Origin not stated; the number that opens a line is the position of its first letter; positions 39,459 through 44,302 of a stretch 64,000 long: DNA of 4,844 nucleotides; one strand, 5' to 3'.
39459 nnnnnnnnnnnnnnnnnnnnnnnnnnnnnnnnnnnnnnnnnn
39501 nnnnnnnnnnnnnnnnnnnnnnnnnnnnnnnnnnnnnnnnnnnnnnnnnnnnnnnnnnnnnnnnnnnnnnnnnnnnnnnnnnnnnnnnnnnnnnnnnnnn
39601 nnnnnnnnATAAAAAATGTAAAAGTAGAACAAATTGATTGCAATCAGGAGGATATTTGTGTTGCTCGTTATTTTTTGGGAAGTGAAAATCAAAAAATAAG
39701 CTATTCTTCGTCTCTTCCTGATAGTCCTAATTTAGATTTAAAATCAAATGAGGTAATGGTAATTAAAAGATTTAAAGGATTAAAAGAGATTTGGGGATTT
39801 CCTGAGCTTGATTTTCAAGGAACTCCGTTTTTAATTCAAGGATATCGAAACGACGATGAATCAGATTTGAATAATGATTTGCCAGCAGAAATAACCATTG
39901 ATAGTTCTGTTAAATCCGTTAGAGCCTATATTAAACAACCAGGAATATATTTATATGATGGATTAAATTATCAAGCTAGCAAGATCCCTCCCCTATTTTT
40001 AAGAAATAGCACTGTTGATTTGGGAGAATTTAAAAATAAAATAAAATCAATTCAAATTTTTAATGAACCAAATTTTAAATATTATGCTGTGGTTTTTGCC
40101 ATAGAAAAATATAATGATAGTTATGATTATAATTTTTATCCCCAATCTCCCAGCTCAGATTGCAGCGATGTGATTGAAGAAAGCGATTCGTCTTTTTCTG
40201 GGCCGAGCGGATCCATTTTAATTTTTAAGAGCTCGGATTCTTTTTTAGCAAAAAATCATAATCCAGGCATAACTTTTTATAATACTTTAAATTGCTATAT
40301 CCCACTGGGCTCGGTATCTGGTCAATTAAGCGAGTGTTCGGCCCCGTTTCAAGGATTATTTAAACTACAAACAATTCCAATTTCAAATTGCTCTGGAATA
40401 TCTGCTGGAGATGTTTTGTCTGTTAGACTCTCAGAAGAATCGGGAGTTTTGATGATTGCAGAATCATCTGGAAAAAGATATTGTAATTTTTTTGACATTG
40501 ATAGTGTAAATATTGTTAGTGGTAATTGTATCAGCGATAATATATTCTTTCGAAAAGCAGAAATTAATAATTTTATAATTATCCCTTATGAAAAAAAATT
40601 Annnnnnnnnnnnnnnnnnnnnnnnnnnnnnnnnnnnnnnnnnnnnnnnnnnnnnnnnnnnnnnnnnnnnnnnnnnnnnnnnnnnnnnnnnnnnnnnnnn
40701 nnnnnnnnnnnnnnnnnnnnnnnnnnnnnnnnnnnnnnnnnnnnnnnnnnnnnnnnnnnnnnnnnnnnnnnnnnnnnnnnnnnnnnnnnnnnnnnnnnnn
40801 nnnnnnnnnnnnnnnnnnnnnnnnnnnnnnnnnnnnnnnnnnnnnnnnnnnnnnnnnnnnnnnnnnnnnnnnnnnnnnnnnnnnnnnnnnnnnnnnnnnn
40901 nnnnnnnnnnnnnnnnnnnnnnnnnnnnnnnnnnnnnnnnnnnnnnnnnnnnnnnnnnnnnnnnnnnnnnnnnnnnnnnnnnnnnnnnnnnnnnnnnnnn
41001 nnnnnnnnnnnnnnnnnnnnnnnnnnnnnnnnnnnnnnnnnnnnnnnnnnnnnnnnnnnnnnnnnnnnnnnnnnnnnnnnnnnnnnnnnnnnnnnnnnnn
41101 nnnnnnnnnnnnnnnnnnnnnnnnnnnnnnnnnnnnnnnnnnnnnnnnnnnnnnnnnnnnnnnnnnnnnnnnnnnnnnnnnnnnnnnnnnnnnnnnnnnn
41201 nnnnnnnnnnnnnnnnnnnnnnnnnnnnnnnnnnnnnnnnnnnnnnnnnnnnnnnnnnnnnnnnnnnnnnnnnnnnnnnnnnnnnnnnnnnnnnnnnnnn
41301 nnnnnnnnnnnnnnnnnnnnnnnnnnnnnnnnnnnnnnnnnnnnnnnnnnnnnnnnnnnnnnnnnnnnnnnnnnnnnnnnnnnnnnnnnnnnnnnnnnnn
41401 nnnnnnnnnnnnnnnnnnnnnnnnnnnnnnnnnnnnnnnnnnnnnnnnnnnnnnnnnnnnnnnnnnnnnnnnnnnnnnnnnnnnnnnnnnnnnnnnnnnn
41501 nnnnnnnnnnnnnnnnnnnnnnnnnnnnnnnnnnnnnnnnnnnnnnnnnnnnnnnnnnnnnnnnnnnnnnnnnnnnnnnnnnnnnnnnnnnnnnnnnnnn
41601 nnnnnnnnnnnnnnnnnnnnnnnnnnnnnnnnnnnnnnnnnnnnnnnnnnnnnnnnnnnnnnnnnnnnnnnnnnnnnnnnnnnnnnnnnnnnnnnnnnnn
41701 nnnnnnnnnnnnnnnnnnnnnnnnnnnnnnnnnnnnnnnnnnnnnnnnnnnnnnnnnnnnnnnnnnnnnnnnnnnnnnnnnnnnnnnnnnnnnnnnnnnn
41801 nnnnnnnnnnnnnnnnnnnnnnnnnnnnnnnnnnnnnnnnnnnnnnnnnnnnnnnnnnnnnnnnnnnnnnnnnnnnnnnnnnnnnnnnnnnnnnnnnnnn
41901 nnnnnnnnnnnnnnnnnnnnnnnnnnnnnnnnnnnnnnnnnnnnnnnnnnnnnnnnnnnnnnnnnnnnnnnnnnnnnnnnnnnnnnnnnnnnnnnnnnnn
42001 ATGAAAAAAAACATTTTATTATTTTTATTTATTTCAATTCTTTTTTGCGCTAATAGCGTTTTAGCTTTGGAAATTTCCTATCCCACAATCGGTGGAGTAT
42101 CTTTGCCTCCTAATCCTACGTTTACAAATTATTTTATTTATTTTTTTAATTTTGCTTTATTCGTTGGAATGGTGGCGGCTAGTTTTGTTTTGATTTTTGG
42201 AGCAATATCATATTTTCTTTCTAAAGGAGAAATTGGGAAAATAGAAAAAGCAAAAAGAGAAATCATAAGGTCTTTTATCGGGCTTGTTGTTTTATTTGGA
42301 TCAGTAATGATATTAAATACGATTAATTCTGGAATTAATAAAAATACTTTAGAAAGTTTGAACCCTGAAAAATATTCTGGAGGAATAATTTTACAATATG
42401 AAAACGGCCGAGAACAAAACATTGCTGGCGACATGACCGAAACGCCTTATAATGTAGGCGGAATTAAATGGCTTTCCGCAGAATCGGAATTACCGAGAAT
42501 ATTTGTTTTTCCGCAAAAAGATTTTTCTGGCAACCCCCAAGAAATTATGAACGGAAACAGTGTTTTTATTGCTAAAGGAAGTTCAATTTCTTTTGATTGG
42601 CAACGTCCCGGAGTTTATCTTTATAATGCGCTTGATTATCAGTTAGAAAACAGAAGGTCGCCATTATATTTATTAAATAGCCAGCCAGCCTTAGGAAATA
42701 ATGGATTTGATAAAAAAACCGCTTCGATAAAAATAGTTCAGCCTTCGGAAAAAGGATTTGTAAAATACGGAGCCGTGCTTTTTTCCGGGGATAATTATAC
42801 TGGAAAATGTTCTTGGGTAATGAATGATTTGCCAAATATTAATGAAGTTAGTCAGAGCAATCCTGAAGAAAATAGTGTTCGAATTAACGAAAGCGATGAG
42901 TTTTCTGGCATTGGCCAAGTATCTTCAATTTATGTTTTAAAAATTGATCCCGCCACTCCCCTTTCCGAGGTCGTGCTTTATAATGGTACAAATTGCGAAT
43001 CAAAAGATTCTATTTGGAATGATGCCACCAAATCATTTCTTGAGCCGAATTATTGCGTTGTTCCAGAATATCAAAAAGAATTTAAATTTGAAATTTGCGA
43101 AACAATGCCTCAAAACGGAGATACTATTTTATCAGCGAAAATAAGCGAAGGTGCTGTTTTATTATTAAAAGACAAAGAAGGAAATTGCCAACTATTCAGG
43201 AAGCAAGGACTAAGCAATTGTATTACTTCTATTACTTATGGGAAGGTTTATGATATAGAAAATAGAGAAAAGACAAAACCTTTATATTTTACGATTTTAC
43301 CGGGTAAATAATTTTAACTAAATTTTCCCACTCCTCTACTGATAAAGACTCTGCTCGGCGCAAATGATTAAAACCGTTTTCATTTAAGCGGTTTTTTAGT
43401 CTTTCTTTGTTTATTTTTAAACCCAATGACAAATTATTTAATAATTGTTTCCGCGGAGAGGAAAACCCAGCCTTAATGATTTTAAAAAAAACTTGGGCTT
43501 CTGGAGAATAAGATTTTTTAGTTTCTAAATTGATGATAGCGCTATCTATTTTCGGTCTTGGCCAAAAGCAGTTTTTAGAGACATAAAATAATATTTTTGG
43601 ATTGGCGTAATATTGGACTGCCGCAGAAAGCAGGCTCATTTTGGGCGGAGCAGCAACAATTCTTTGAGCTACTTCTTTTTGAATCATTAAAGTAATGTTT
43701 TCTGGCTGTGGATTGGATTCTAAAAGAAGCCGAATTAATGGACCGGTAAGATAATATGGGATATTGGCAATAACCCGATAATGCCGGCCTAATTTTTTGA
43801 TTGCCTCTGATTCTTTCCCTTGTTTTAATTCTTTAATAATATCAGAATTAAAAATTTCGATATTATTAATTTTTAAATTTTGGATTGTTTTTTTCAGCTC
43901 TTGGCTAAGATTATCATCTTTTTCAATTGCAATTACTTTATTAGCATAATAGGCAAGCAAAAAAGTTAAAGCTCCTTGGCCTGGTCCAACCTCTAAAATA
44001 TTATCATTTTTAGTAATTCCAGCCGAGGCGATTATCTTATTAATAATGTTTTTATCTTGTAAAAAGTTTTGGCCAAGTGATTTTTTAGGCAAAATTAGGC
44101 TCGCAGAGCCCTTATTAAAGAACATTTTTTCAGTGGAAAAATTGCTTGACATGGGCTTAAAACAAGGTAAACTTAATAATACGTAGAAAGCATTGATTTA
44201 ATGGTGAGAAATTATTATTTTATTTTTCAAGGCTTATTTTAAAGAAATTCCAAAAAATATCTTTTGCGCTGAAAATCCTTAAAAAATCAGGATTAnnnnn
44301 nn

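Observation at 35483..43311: Four tandem paralogs sharing a pilin-like N-module and conserved C-terminal motifs; one is a 1255-aa Cys-rich giant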

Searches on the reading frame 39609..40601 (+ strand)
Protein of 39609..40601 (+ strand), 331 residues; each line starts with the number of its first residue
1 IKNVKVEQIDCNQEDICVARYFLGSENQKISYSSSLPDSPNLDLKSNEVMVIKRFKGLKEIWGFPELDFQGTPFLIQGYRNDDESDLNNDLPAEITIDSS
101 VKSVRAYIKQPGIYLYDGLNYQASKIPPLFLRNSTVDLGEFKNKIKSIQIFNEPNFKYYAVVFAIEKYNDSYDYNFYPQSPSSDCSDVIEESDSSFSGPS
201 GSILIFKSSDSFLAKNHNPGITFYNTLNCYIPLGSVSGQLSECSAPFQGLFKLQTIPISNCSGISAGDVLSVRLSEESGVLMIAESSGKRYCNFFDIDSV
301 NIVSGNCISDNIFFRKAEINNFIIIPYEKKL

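Call 37: search_protein_representatives(alignment_id=A4)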
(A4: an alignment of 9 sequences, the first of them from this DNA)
Query: 9 sequences, 329 profile positions. Proteins with E-value up to 0.001 (for the whole library): 392; up to 1e-10: 190; up to 1e-30: 19. The best 150 are listed.
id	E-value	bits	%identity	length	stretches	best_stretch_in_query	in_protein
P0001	5.9e-139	479.1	-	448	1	1-329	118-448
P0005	6.6e-131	452.6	-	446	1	1-329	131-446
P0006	1.4e-129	448.3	-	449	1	1-329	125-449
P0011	2.0e-102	359.0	-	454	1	3-329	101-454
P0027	2.2e-102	358.9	-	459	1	2-326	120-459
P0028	1.2e-66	241.4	-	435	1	8-325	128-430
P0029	1.1e-58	215.2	-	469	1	3-327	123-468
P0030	2.9e-55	204.0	-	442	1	5-329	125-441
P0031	1.6e-52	194.9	-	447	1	2-329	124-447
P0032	5.3e-51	190.0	-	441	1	4-326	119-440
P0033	2.3e-47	178.0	-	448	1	1-326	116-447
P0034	3.2e-42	161.1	-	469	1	11-324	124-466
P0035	6.8e-42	160.0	-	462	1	9-311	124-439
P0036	8.8e-42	159.7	-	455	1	5-329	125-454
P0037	1.1e-41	159.4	-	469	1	12-311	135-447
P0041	3.1e-33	131.5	-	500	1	99-326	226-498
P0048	4.6e-28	114.6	-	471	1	45-325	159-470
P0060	4.2e-24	101.5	-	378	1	106-328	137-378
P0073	1.2e-22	96.7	-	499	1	56-327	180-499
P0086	3.8e-21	91.8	-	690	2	122-307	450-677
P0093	4.4e-20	88.3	-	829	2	123-326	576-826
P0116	6.0e-18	81.3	-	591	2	102-326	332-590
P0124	1.5e-17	80.1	-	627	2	55-285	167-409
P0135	1.4e-16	76.9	-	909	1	29-325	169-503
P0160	1.3e-14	70.3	-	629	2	8-248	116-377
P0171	7.2e-14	67.9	-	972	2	56-244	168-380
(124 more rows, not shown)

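Call 77: list_cluster_members(proteins=[P0029, P0034, P0041, P0048, P0060, P0073, P0086, P0093, P0135, P0171])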
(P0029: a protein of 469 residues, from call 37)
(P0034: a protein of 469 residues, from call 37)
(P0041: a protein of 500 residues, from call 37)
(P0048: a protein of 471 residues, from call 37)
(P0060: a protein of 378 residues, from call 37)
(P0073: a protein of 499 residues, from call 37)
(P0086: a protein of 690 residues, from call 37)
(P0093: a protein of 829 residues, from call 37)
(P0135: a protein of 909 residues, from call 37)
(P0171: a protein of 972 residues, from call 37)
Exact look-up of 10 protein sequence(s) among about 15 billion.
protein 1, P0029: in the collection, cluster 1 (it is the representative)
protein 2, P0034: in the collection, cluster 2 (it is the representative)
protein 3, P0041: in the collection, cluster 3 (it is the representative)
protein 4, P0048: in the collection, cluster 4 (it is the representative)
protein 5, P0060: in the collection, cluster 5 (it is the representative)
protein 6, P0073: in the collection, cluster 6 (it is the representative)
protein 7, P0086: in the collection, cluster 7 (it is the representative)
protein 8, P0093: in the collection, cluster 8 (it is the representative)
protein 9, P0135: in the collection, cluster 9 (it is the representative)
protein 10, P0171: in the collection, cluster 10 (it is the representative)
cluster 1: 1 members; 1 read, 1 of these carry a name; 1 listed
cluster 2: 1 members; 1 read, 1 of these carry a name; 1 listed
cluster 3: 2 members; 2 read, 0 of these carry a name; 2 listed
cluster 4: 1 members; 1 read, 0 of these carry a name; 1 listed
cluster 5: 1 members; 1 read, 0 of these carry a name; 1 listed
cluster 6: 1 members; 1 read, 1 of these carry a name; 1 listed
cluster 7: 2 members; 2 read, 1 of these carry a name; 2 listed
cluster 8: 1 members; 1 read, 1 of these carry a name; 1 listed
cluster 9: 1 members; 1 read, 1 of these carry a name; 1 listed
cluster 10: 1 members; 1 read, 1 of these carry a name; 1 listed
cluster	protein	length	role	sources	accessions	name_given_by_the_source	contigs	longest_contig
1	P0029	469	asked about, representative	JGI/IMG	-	hypothetical protein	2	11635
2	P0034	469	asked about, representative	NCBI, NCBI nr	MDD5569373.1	MAG: pilin [Candidatus Pacebacteria bacterium] | pilin [Candidatus Paceibacterota bacterium]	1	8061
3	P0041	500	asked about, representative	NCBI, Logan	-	-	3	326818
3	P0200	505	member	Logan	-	-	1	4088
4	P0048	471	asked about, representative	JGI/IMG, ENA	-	-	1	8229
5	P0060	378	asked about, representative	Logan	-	-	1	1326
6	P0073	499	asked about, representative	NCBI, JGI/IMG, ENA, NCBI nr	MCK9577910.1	pilin [bacterium]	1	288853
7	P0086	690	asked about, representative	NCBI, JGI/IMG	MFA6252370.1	MAG: pilin [Candidatus Paceibacterota bacterium]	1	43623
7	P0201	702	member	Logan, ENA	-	-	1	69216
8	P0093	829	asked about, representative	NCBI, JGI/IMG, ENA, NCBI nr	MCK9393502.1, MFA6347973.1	MAG: pilin [Candidatus Paceibacterota bacterium] | hypothetical protein | pilin [bacterium]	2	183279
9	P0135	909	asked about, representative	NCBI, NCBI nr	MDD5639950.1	MAG: pilin [Candidatus Pacebacteria bacterium] | pilin [Candidatus Paceibacterota bacterium]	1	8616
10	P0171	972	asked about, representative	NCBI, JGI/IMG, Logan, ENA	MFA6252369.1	MAG: C1 family peptidase [Candidatus Paceibacterota bacterium]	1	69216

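Call 79: search_protein_families(library=pfam, proteins=[P0171, P0135, P0093, P0086, P0124, P0160, P0116], max_evalue=0.01)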
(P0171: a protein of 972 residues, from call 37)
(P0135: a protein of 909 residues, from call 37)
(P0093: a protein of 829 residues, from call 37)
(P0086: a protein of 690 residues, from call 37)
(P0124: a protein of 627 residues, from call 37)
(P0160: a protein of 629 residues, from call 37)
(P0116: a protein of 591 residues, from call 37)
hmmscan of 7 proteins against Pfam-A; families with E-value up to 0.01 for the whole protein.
P0171 (972 aa): 1 family
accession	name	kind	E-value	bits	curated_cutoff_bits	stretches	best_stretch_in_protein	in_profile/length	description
PF00112.29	Peptidase_C1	-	4.7e-17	63.2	20.7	1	449-672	2-193/220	Papain family cysteine protease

P0135 (909 aa): 0 families

P0093 (829 aa): 1 family
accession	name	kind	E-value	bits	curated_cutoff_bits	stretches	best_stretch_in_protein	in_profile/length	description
PF18895.5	T4SS_pilin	-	0.00062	20.2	26.6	1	44-111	5-71/71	Type IV secretion system pilin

P0086 (690 aa): 1 family
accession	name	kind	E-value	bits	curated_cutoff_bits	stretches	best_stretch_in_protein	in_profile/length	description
PF18895.5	T4SS_pilin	-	0.0047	17.4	26.6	1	44-111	4-70/71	Type IV secretion system pilin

P0124 (627 aa): 1 family
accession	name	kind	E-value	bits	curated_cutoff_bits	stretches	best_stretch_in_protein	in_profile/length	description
PF18895.5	T4SS_pilin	-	0.0024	18.4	26.6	1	53-107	16-70/71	Type IV secretion system pilin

P0160 (629 aa): 1 family
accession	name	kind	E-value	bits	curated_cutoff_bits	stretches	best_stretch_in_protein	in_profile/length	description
PF18895.5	T4SS_pilin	-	4.1e-05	24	26.6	1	38-99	3-64/71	Type IV secretion system pilin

P0116 (591 aa): 0 families

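Call 84: find_encoding_contigs(protein=P0171, flank=10000, max_places=1)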
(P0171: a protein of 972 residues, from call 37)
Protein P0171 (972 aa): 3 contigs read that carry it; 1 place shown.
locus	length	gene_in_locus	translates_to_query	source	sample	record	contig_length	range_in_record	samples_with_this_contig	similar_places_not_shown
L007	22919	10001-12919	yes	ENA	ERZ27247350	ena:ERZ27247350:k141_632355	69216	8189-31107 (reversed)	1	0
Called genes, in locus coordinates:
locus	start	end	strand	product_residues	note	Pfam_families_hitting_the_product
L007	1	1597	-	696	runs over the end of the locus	PF19590:TrbL_3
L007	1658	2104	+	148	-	-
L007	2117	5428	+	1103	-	-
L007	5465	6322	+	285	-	-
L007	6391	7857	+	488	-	-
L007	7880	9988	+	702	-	-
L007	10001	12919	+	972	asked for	PF00112:Peptidase_C1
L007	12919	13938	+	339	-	-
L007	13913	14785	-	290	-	PF00398:RrnaAD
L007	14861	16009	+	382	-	PF01476:LysM, PF02796:HTH_7 (faint), PF23446:LysM1_NFP_LYK (faint), PF23473:LysM3_LYK4_5 (weak), PF01476:LysM, PF01551:Peptidase_M23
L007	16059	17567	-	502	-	PF13541:ChlI, PF00158:Sigma54_activat (faint), PF01078:Mg_chelatase, PF07728:AAA_5 (faint), PF00493:MCM (weak), PF13335:Mg_chelatase_C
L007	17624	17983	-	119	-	PF01258:zf-dskA_traR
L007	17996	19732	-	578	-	-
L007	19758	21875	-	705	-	PF01138:RNase_PH, PF03725:RNase_PH_C (faint), PF01138:RNase_PH, PF00013:KH_1 (weak), PF00575:S1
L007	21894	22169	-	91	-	PF00312:Ribosomal_S15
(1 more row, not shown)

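Call 85: find_encoding_contigs(protein=P0093, flank=10000, max_places=1)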
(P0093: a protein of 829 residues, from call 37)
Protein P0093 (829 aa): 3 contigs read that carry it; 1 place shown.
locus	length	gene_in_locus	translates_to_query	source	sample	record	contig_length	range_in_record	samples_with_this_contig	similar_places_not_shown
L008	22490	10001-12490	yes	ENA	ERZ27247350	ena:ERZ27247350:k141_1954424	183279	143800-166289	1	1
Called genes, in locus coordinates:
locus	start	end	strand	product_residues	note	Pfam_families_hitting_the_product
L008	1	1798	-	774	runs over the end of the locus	-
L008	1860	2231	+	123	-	-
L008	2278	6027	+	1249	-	-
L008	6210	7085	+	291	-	-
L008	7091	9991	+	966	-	-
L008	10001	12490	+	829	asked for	-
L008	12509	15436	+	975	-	PF00112:Peptidase_C1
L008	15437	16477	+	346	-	PF18895:T4SS_pilin (weak)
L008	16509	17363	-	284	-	PF00398:RrnaAD, PF02390:Methyltransf_4 (faint)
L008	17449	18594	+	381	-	PF23446:LysM1_NFP_LYK (faint), PF01476:LysM, PF23473:LysM3_LYK4_5, PF01476:LysM, PF01551:Peptidase_M23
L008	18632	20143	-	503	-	PF13541:ChlI, PF00158:Sigma54_activat (faint), PF01078:Mg_chelatase, PF07728:AAA_5, PF00493:MCM, PF13335:Mg_chelatase_C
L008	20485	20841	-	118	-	PF01258:zf-dskA_traR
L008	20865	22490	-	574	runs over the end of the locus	-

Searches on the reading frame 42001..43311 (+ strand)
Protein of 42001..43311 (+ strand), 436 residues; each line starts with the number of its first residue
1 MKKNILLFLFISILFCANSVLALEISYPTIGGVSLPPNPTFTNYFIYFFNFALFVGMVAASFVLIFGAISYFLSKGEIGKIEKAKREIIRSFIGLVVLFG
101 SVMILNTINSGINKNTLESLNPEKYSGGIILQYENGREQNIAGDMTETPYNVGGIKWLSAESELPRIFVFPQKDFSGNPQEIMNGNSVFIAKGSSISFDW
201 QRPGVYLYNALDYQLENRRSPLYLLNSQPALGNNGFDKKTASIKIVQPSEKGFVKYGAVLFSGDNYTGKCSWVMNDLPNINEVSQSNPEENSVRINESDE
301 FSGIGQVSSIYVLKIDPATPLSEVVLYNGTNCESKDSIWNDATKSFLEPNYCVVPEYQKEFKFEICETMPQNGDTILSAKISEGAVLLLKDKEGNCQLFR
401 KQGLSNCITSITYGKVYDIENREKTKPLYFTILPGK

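Call 4: search_protein_families(library=pfam, proteins=[window:42001-43311:+], max_evalue=0.1)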
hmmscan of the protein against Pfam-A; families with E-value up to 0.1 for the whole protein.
window:42001-43311:+ (436 aa): 3 families
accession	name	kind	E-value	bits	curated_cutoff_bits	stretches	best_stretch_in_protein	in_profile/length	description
PF18895.5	T4SS_pilin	-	2.4e-05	24.8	26.6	1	48-107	12-70/71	Type IV secretion system pilin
PF12725.13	DUF3810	-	0.047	13.5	28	1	41-115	12-84/311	Protein of unknown function (DUF3810)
PF00030.24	Crystall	-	0.073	13.6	25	0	259-296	3-39/82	Beta/Gamma crystallin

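Call 49: search_protein_families(library=ncbifam, proteins=[window:42001-43311:+], max_evalue=0.01)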
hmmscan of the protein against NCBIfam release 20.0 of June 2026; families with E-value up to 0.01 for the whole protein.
window:42001-43311:+ (436 aa): 0 families

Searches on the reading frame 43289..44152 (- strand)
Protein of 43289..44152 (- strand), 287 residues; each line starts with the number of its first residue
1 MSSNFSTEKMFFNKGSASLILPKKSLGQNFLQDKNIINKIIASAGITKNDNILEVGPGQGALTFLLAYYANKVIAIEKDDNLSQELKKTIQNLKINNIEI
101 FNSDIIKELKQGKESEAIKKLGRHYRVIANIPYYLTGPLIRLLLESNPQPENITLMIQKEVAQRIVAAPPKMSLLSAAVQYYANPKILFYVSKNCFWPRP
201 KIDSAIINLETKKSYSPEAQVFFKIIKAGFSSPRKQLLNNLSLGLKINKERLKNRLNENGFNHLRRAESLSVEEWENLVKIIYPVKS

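Call 6: search_protein_families(library=pfam, proteins=[window:43289-44152:-], max_evalue=0.01)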
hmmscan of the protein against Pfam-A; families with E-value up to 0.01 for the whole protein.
window:43289-44152:- (287 aa): 8 families
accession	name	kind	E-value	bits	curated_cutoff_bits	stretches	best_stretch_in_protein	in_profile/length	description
PF00398.26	RrnaAD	-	4.8e-54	183.7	24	1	23-282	5-261/263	Ribosomal RNA adenine dimethylase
PF02390.23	Methyltransf_4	-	1.4e-05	25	24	1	51-120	4-75/173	Putative methyltransferase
PF13847.12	Methyltransf_31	-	5.5e-05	23.3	27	1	46-114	1-71/145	Methyltransferase domain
PF13679.12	Methyltransf_32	-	7.8e-05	23.1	27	1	35-109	11-93/143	Methyltransferase domain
PF01135.25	PCMT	-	0.00014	22.2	20.3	1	45-104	70-132/210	Protein-L-isoaspartate(D-aspartate) O-methyltransferase (PCMT)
PF03602.21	Cons_hypoth95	-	0.00062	19.9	24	1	47-171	40-164/182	Conserved hypothetical protein 95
PF13649.12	Methyltransf_25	-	0.0017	19.5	27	1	52-110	1-59/97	Methyltransferase domain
PF05175.20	MTS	-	0.007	16.5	23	0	48-112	31-97/170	Methyltransferase small domain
